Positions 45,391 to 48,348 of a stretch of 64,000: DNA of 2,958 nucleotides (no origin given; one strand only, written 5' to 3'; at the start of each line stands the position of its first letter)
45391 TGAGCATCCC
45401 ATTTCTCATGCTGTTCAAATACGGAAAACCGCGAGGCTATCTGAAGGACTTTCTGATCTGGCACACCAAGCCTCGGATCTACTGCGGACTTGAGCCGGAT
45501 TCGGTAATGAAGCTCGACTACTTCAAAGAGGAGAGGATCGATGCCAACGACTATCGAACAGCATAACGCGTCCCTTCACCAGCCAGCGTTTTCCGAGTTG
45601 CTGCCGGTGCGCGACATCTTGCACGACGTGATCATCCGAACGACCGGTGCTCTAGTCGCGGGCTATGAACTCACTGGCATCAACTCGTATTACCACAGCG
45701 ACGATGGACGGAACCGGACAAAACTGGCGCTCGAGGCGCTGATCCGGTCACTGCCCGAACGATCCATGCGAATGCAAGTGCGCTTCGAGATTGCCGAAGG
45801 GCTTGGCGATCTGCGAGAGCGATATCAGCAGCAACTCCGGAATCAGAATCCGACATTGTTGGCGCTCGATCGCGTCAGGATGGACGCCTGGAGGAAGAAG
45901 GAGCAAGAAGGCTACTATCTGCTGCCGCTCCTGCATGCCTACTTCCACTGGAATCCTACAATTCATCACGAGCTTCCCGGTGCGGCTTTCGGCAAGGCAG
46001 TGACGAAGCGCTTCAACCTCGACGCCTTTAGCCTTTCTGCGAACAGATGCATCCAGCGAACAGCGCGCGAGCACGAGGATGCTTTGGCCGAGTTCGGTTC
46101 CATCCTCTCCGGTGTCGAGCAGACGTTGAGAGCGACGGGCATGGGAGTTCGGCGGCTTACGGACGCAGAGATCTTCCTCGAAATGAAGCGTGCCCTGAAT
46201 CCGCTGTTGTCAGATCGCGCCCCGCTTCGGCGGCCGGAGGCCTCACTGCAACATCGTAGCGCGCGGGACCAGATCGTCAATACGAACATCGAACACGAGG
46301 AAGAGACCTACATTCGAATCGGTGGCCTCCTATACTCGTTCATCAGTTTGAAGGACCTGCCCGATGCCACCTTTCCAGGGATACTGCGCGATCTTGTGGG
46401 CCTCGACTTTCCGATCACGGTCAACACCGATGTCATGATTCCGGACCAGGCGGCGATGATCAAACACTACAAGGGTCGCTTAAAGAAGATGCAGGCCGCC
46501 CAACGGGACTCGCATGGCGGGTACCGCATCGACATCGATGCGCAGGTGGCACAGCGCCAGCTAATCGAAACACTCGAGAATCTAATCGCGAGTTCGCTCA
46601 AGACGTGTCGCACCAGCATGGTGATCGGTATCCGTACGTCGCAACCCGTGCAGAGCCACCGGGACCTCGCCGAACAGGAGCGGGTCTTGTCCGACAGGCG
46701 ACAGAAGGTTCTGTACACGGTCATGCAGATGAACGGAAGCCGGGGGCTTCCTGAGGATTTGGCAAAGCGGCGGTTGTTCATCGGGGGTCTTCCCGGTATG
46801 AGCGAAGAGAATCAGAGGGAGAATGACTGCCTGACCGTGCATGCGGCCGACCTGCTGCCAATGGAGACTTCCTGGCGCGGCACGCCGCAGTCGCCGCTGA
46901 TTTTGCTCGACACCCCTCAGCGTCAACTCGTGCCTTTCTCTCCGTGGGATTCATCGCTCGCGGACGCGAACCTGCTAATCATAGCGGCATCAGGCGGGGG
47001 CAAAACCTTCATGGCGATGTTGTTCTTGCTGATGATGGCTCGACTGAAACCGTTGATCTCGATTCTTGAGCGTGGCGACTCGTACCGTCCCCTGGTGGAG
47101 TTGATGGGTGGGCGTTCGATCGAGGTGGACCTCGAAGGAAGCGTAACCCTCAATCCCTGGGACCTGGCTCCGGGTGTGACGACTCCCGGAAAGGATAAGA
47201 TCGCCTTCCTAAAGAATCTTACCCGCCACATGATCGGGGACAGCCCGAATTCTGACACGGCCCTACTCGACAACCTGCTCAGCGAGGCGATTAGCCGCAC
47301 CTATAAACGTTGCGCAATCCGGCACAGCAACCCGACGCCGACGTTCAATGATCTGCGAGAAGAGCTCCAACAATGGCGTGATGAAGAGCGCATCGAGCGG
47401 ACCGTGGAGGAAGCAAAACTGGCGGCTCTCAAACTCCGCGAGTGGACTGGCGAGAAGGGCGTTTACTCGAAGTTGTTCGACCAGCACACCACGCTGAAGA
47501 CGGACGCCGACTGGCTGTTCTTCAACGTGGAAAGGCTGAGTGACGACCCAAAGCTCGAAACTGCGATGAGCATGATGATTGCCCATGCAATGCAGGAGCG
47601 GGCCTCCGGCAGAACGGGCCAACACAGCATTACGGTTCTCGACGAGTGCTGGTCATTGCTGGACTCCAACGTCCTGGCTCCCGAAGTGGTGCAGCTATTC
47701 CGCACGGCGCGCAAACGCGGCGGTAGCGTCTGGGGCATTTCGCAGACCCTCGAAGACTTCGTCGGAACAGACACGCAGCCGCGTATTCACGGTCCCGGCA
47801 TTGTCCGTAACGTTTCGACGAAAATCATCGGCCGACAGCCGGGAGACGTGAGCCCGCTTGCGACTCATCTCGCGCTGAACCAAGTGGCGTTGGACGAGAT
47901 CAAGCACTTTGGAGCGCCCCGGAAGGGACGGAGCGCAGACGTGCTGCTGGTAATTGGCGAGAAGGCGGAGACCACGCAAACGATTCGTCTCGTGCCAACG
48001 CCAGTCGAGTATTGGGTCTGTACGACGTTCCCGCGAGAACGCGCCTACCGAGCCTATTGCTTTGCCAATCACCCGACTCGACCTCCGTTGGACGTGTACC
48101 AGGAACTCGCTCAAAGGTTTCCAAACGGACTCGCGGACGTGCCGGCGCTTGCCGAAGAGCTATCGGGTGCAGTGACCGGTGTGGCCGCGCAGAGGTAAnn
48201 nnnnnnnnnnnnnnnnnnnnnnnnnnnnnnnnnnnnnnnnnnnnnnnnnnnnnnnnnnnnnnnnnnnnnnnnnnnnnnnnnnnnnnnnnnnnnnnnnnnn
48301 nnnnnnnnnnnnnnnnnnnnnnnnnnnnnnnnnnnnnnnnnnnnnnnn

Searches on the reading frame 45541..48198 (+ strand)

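Call 49: search_protein_families(library=pfam, proteins=[window:45541-48198:+], max_evalue=0.0001)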
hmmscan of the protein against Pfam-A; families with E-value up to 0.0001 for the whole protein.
window:45541-48198:+ (885 aa): 2 families
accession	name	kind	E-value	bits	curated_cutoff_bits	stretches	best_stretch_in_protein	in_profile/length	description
PF19044.6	P-loop_TraG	-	1.5e-16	60.5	25.8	1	473-762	27-314/413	TraG P-loop domain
PF11130.14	TraC_F_IV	-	4.8e-05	23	28.1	1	147-374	100-340/375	TraC protein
